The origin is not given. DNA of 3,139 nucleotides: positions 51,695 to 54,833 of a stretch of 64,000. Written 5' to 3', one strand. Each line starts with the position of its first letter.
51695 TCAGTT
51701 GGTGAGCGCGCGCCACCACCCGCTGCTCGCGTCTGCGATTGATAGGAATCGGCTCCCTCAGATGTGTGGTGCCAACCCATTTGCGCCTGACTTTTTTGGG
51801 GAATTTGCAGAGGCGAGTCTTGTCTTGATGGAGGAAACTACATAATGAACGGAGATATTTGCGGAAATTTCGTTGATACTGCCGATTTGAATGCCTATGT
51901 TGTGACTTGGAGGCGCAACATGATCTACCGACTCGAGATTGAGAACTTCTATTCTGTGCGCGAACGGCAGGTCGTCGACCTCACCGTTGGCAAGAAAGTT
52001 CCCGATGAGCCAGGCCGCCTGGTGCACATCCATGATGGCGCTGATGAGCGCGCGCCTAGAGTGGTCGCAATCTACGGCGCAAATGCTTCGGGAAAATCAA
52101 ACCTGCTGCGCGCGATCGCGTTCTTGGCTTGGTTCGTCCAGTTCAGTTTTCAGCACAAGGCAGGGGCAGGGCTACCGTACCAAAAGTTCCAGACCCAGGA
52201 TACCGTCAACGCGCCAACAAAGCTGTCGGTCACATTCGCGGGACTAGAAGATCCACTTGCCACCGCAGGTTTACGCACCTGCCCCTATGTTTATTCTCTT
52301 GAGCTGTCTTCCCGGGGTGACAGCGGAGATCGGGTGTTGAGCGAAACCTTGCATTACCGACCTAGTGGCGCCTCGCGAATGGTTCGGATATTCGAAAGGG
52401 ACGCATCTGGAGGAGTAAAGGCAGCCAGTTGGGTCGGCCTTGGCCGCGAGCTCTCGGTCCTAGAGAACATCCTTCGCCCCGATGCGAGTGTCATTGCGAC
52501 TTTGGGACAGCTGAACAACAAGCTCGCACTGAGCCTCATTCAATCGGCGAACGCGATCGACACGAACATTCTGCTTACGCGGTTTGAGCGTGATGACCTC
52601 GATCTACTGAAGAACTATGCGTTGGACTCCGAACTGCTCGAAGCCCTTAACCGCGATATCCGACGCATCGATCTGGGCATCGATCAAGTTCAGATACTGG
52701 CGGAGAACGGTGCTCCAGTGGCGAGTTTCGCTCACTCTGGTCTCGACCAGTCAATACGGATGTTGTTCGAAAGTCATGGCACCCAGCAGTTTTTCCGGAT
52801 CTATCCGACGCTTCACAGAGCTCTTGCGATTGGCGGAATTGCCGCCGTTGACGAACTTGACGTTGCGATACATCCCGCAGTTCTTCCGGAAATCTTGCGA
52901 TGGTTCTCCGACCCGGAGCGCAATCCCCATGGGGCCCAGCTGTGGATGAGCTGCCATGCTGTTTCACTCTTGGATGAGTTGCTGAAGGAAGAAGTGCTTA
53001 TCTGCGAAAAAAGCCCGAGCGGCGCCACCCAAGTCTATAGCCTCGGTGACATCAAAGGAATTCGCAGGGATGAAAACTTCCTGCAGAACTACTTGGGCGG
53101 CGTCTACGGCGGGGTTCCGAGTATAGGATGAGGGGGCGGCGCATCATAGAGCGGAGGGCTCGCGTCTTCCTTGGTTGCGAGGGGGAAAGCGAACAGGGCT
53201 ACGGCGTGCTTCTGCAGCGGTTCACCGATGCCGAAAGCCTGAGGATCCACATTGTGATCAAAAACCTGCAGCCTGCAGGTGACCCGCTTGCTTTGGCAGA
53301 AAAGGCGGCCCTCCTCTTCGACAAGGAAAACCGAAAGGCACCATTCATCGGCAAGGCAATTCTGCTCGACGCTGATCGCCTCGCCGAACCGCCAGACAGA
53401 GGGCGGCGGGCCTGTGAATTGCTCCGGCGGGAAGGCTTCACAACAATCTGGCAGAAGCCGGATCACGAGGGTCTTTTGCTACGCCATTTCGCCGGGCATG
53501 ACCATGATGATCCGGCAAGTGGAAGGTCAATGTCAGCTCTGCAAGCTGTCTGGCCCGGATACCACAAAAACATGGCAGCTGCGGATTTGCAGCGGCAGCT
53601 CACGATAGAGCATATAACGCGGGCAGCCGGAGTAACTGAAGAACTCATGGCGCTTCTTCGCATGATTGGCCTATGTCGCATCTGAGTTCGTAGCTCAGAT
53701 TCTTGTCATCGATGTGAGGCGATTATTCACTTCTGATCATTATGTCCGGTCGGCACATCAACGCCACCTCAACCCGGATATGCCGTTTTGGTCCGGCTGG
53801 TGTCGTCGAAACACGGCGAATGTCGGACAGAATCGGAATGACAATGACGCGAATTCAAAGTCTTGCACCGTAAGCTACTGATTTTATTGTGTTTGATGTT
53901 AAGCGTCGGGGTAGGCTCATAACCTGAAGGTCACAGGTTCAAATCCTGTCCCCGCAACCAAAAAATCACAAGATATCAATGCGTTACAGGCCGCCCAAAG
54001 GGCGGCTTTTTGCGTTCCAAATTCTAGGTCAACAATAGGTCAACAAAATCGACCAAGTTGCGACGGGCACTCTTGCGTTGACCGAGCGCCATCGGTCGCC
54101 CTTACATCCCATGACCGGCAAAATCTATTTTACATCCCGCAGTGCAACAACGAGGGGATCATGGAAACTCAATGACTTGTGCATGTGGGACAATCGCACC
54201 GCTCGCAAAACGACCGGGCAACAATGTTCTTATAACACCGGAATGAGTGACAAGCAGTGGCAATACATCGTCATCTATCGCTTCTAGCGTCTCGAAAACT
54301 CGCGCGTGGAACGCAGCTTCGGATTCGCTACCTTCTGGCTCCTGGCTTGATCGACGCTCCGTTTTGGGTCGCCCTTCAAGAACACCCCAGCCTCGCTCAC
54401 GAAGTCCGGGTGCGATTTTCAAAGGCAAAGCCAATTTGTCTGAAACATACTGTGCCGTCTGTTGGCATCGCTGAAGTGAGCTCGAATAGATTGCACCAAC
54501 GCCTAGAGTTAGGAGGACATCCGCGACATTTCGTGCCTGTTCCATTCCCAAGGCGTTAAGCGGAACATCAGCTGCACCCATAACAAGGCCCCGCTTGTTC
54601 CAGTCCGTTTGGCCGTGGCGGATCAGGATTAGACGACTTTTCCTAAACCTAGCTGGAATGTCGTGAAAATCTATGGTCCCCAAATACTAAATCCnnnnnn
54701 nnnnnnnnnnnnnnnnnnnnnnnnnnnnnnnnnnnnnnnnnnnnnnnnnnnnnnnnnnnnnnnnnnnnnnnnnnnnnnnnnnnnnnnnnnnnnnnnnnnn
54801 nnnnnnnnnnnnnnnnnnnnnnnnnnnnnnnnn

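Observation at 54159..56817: Compact HD-hydrolase / GlnD-type nucleotidyltransferase / histidine-phosphatase operon in an AT-rich island: candidate undescribed defence or nucleotide-signalling system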

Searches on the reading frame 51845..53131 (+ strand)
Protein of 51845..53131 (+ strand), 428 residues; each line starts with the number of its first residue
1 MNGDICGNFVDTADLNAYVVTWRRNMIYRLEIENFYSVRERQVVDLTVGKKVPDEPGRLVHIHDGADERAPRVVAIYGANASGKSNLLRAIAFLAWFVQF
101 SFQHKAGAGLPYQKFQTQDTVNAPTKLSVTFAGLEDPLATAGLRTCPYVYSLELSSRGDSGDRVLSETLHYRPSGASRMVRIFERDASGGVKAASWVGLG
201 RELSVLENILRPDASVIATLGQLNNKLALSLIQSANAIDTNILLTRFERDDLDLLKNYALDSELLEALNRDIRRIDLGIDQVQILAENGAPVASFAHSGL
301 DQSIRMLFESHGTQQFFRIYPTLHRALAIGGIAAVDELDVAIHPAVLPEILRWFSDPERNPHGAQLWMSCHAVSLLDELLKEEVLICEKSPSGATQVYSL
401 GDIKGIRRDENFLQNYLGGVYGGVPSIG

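Call 4: search_protein_families(library=pfam, proteins=[window:51845-53131:+], max_evalue=0.01)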
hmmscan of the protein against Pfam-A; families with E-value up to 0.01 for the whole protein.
window:51845-53131:+ (428 aa): 3 families
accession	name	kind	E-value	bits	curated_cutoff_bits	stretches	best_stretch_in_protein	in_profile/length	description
PF13304.12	AAA_21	-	1e-20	75.5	27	2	241-371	179-298/304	AAA domain, putative AbiEii toxin, Type IV TA system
PF13476.12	AAA_23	-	0.00012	23.3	27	1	29-97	1-45/201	AAA domain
PF02463.25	SMC_N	-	0.0002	21.3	40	1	70-94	23-47/220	RecF/RecN/SMC N terminal domain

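Call 5: search_protein_families(library=padloc, proteins=[window:51845-53131:+], max_evalue=0.01)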
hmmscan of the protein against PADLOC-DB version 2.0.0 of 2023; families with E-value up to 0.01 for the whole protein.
window:51845-53131:+ (428 aa): 35 families (the best 25 are shown)
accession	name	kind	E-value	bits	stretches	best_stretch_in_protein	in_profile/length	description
PDLC02335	AbiLi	-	9.8e-72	239.7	1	19-427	42-287/326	AbiLi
PDLC02980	AriA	-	1.9e-25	88.5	2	246-377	165-304/304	-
PDLC04183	HEC-01A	-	9.9e-13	45.9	2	255-399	228-371/402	-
PDLC04176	HEC-01A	-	3.4e-11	41.1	2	294-419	241-367/371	-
PDLC04182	HEC-01A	-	5.1e-11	40.2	2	278-407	254-382/406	-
PDLC04392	PDC-M07A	-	1.5e-09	35.4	1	76-99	26-49/432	-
PDLC04393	PDC-M07A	-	2.1e-08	31.6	1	76-99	26-49/435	-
PDLC04177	HEC-01A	-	2.4e-08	31.4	1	255-394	224-360/393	-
PDLC04135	mad3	-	5.4e-07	27.5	1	71-95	22-46/374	mads_3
PDLC04179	HEC-01A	-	6.2e-07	26.9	1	75-103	25-53/459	-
PDLC04178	HEC-01A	-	9.6e-07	26.2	1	75-182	32-131/399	-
PDLC04180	HEC-01A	-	1.1e-06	26.1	1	74-95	25-46/382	-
PDLC00269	PtuA1|PtuA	-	2.2e-06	25.2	1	67-154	28-112/446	AAA ATPase domain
PDLC04175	HEC-01A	-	5.5e-06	23.7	1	76-107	30-61/363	-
PDLC04570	PDC-M31A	-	8.7e-06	23.1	0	331-426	291-394/395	-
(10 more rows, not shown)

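Call 6: search_protein_families(library=ncbifam, proteins=[window:51845-53131:+], max_evalue=0.01)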
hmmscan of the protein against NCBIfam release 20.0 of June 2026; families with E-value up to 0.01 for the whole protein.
window:51845-53131:+ (428 aa): 2 families
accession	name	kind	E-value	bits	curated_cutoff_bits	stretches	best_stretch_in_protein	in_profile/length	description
TIGR00611.2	recf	equivalog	0.00012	21.4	172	1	71-96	21-46/339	DNA replication/repair protein RecF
NF047739.1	antiphage_MADS3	equivalog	0.0014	17.9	420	0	76-100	26-50/427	methylation-associated defense system AAA family ATPase MAD3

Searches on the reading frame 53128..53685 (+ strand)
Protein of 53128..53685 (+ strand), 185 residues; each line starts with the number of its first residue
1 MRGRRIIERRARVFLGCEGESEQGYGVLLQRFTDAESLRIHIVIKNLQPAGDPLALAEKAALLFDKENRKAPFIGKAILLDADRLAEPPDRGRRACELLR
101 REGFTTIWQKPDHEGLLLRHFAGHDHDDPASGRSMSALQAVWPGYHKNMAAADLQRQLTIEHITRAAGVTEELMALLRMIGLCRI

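Call 4: search_protein_families(library=pfam, proteins=[window:53128-53685:+], max_evalue=0.01)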
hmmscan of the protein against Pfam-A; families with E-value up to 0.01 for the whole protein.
window:53128-53685:+ (185 aa): 1 family
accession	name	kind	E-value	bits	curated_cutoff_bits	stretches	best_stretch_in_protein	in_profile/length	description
PF13707.11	RloB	-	0.00016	22.3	31.5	1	14-154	2-148/195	RloB-like protein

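Call 5: search_protein_families(library=padloc, proteins=[window:53128-53685:+], max_evalue=0.01)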
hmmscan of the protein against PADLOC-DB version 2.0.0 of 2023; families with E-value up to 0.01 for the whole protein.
window:53128-53685:+ (185 aa): 1 family
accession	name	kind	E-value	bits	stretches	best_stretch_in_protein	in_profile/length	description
PDLC02337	AbiLii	-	3.3e-06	25.9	1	5-150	24-68/170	AbiLii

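Call 6: search_protein_families(library=ncbifam, proteins=[window:53128-53685:+], max_evalue=0.01)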
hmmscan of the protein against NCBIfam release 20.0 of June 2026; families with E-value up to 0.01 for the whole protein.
window:53128-53685:+ (185 aa): 0 families

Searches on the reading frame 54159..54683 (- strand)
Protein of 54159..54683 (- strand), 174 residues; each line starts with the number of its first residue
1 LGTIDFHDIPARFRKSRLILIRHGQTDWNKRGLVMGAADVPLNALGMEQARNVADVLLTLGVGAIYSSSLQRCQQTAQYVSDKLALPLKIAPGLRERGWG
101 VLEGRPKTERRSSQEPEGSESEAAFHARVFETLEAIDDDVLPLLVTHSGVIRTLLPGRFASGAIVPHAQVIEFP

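Call 4: search_protein_families(library=pfam, proteins=[window:54159-54683:-], max_evalue=0.01)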
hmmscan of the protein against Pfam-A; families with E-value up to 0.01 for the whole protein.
window:54159-54683:- (174 aa): 1 family
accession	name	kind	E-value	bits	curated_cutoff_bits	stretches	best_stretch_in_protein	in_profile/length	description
PF00300.27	His_Phos_1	-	1.1e-36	126.8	21.7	1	18-155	1-155/194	Histidine phosphatase superfamily (branch 1)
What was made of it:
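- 54159..54683 (-): Branch-1 histidine phosphatase (accessory third gene), TTG start. Pfam His_Phos_1 1.1e-36 (call 4).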

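Call 5: search_protein_families(library=padloc, proteins=[window:54159-54683:-], max_evalue=0.01)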
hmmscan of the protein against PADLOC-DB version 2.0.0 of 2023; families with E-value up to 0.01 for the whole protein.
window:54159-54683:- (174 aa): 0 families
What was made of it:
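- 54159..54683 (-): No PADLOC hit (call 5).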

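Call 6: search_protein_families(library=ncbifam, proteins=[window:54159-54683:-], max_evalue=0.01)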
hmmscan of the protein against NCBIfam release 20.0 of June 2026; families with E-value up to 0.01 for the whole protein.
window:54159-54683:- (174 aa): 20 families
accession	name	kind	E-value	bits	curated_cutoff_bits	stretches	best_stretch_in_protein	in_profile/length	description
TIGR03162.1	ribazole_cobC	equivalog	7e-27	94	162.9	1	18-155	1-152/176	alpha-ribazole phosphatase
NF005567.0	PRK07238.1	equivalog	1.3e-20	74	326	1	14-136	176-312/378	bifunctional RNase H/acid phosphatase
NF011580.0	PRK15004.1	equivalog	3.6e-19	69.6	250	1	17-103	2-88/203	adenosylcobalamin/alpha-ribazole phosphatase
TIGR03848.1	MSMEG_4193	subfamily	1.4e-16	60.6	203.85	1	18-107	2-92/204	MSMEG_4193 family putative phosphomutase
NF002901.0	PRK03482.1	equivalog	2e-16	60.2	261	1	18-107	4-93/215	2,3-diphosphoglycerate-dependent phosphoglycerate mutase GpmB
NF038349.1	dPGM_arch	equivalog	5.7e-16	59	225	1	19-155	2-145/194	2,3-diphosphoglycerate-dependent phosphoglycerate mutase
TIGR01258.1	pgm_1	subfamily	6.6e-14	51.9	81.7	1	17-111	2-101/245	2,3-bisphosphoglycerate-dependent phosphoglycerate mutase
NF010718.0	PRK14120.1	equivalog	1.8e-13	50.3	366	1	16-112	5-106/249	phosphoglyceromutase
NF002339.0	PRK01295.1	equivalog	2.2e-13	50.2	316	1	17-112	4-104/206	2,3-bisphosphoglycerate-dependent phosphoglycerate mutase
NF045917.1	PhserinePhPspA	equivalog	1.9e-12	47.3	350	1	17-104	3-90/211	phosphoserine phosphatase PspA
NF010713.0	PRK14115.1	equivalog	2.7e-12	46.5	305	1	17-110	3-101/248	2,3-diphosphoglycerate-dependent phosphoglycerate mutase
NF010714.0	PRK14116.1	equivalog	2.5e-11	43.5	401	1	16-110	2-101/229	2,3-diphosphoglycerate-dependent phosphoglycerate mutase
NF002217.0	PRK01112.1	equivalog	3.1e-11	43.1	320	1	16-77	2-63/228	2,3-bisphosphoglycerate-dependent phosphoglycerate mutase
NF010717.0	PRK14119.1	equivalog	2.5e-10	40.3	378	1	17-112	3-103/228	2,3-diphosphoglycerate-dependent phosphoglycerate mutase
NF009993.0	PRK13462.1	equivalog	1.2e-09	38.1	226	1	14-113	4-102/203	acid phosphatase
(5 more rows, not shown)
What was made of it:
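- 54159..54683 (-): Best NCBIfam hit is CobC at 94 bits, below its 162.9 cutoff (call 6).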

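Call 34: search_solved_structures(query=window:54159-54683:-, max_evalue=0.00001, show_alignments=2)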
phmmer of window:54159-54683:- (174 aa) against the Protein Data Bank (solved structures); distinct sequences matched with E-value up to 0.00001: 58.
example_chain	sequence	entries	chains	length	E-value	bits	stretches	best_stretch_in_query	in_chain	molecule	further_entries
2owd_A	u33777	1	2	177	1.2e-16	64.8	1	18-170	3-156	Alpha-ribazole-5'-phosphate phosphatase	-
2p6o_A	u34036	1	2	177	1.6e-16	64.4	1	18-170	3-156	Alpha-ribazole-5'-phosphate phosphatase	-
2enw_A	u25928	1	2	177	1.9e-16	64.2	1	18-170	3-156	Alpha-ribazole-5'-phosphate phosphatase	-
2p79_A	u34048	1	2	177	1.9e-16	64.1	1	18-170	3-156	Alpha-ribazole-5'-phosphate phosphatase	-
2p77_A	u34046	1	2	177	2.2e-16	64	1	18-170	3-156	Alpha-ribazole-5'-phosphate phosphatase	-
2p6m_A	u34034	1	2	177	2.2e-16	63.9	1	18-170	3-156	Alpha-ribazole-5'-phosphate phosphatase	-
2ekb_A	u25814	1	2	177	2.2e-16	63.9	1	18-170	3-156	Alpha-ribazole-5'-phosphate phosphatase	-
1v37_A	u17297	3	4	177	2.3e-16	63.9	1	18-170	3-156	phosphoglycerate mutase | Alpha-ribazole-5'-phosphate phosphatase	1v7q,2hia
2p30_A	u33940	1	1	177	2.3e-16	63.9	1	18-170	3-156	Alpha-ribazole-5'-phosphate phosphatase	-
2p9z_A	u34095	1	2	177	2.4e-16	63.9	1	18-170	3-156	Alpha-ribazole-5'-phosphate phosphatase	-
2p2z_A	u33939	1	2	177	3e-16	63.5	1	18-170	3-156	Alpha-ribazole-5'-phosphate phosphatase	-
2p9y_A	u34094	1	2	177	3e-16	63.5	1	18-170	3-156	Alpha-ribazole-5'-phosphate phosphatase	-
2p78_A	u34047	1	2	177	3.2e-16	63.4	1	18-170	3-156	Alpha-ribazole-5'-phosphate phosphatase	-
2owe_A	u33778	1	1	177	3.4e-16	63.4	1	18-170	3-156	Alpha-ribazole-5'-phosphate phosphatase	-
2p9f_A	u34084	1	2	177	3.8e-16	63.2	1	18-170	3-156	Alpha-ribazole-5'-phosphate phosphatase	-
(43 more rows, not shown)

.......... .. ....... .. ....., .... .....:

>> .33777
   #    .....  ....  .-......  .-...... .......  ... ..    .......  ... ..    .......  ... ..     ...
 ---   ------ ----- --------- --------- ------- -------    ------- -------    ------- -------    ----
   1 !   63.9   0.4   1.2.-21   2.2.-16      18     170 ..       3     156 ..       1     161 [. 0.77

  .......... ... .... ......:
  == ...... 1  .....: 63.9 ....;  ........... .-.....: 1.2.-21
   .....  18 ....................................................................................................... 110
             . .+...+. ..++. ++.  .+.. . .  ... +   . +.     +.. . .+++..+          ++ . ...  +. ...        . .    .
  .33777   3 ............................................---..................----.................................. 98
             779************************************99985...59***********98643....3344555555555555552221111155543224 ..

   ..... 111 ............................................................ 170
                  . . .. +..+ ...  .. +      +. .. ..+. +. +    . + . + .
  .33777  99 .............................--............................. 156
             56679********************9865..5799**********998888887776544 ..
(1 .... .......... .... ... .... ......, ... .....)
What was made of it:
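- The phosphatase's nearest named relatives act on small phosphomonoesters such as alpha-ribazole-5'-phosphate and phosphoglycerate (calls 6, 34).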

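Call 85: search_protein_representatives(protein=window:54159-54683:-)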
Query: 174 residues. Proteins with E-value up to 0.001 (for the whole library): 26795; up to 1e-10: 4148; up to 1e-30: 9. The best 150 are listed.
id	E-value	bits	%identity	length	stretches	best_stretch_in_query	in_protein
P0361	4.1e-70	251.8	84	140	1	35-174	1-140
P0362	5.8e-37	144.0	46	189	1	14-169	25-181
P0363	7.9e-36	140.3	49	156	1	21-171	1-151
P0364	2.5e-34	135.4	44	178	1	12-169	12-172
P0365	3.5e-34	134.9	46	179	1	16-169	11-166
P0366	1.2e-33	133.2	43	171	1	18-173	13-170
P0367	5.1e-32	127.9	47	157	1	17-169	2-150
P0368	1.1e-31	126.8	32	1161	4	16-109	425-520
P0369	1.9e-31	126.0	49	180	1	20-173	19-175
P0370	1.2e-30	123.5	49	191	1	14-154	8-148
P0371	3.3e-30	122.0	40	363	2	12-116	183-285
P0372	2.4e-29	119.2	39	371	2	10-157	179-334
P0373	3.9e-29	118.5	41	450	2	12-112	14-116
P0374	9.6e-29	117.2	37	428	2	18-153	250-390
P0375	1.1e-28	117.0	46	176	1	20-168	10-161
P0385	3.2e-25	105.8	44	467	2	14-80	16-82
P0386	3.7e-25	105.5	36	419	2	18-109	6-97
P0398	6.0e-23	98.4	37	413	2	18-114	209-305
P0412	2.1e-21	93.4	37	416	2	15-119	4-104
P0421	8.2e-21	91.4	33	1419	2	13-153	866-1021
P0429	2.7e-20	89.7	39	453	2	9-109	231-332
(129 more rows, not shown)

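Call 96: search_protein_families(library=pfam, proteins=[P0368, P0371, P0373, P0374, P0385, P0386, P0398, P0412, P0421, P0429], max_evalue=0.0001)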
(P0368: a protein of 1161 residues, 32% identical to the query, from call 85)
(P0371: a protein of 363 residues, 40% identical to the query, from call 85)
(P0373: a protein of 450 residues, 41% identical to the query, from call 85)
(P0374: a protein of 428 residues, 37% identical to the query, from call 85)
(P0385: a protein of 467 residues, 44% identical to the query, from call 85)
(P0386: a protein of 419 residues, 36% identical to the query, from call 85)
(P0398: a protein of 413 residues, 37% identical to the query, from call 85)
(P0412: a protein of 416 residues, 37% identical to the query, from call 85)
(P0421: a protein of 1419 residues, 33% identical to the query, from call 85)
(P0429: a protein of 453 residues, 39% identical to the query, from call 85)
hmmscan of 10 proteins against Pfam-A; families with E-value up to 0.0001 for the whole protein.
P0368 (1161 aa): 3 families
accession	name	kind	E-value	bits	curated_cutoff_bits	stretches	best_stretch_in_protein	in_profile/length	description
PF00300.27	His_Phos_1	-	9.9e-126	417.3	21.7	4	427-595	1-167/194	Histidine phosphatase superfamily (branch 1)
PF00133.28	tRNA-synt_1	-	1.6e-74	251.6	22.7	2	14-417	2-198/414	tRNA synthetases class I (I, L, M and V)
PF09334.17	tRNA-synt_1g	-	1e-12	48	20.1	1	42-185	8-135/391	tRNA synthetases class I (M)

P0371 (363 aa): 1 family
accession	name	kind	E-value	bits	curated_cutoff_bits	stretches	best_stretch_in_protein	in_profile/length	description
PF00300.27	His_Phos_1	-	4.2e-96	320.6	21.7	2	189-360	1-178/194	Histidine phosphatase superfamily (branch 1)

P0373 (450 aa): 1 family
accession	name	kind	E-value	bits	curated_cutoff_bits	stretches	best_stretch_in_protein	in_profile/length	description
PF00300.27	His_Phos_1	-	1.1e-101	338.8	21.7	2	20-183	1-161/194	Histidine phosphatase superfamily (branch 1)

P0374 (428 aa): 1 family
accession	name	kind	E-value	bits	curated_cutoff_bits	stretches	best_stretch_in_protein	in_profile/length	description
PF00300.27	His_Phos_1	-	2.9e-74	249.4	21.7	2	250-403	1-167/194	Histidine phosphatase superfamily (branch 1)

P0385 (467 aa): 1 family
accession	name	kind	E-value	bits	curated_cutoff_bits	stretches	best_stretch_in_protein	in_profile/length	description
PF00300.27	His_Phos_1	-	2.7e-117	389.8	21.7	3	257-458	1-194/194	Histidine phosphatase superfamily (branch 1)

P0386 (419 aa): 1 family
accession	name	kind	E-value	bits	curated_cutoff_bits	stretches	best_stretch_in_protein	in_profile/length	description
PF00300.27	His_Phos_1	-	1.4e-88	296.1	21.7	2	6-163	1-158/194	Histidine phosphatase superfamily (branch 1)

P0398 (413 aa): 1 family
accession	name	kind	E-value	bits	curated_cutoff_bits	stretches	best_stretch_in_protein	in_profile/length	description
PF00300.27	His_Phos_1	-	3.3e-116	386.2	21.7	2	8-199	1-191/194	Histidine phosphatase superfamily (branch 1)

P0412 (416 aa): 1 family
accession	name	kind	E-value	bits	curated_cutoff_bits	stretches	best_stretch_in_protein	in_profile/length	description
PF00300.27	His_Phos_1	-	6.4e-88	293.9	21.7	2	7-199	1-192/194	Histidine phosphatase superfamily (branch 1)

P0421 (1419 aa): 5 families
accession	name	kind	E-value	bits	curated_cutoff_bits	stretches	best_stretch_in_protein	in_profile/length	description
PF00133.28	tRNA-synt_1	-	4.2e-143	477.5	22.7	2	18-485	2-265/414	tRNA synthetases class I (I, L, M and V)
PF00300.27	His_Phos_1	-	2.6e-82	275.6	21.7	2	871-1061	1-189/194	Histidine phosphatase superfamily (branch 1)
PF19302.4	DUF5915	-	1.1e-34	120.2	27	1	1229-1418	2-194/195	Domain of unknown function (DUF5915)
PF08264.19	Anticodon_1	-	8.8e-33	113.7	25.1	1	1065-1210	1-146/148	Anticodon-binding domain of tRNA ligase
PF09334.17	tRNA-synt_1g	-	7.8e-17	61.5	20.1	1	775-847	310-380/391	tRNA synthetases class I (M)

P0429 (453 aa): 1 family
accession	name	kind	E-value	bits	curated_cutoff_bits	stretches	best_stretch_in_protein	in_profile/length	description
PF00300.27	His_Phos_1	-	2.3e-101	337.8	21.7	2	240-425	1-184/194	Histidine phosphatase superfamily (branch 1)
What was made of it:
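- Tried and rejected: The multidomain relatives are tandem phosphatase domains or tRNA-synthetase insertions (call 96).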
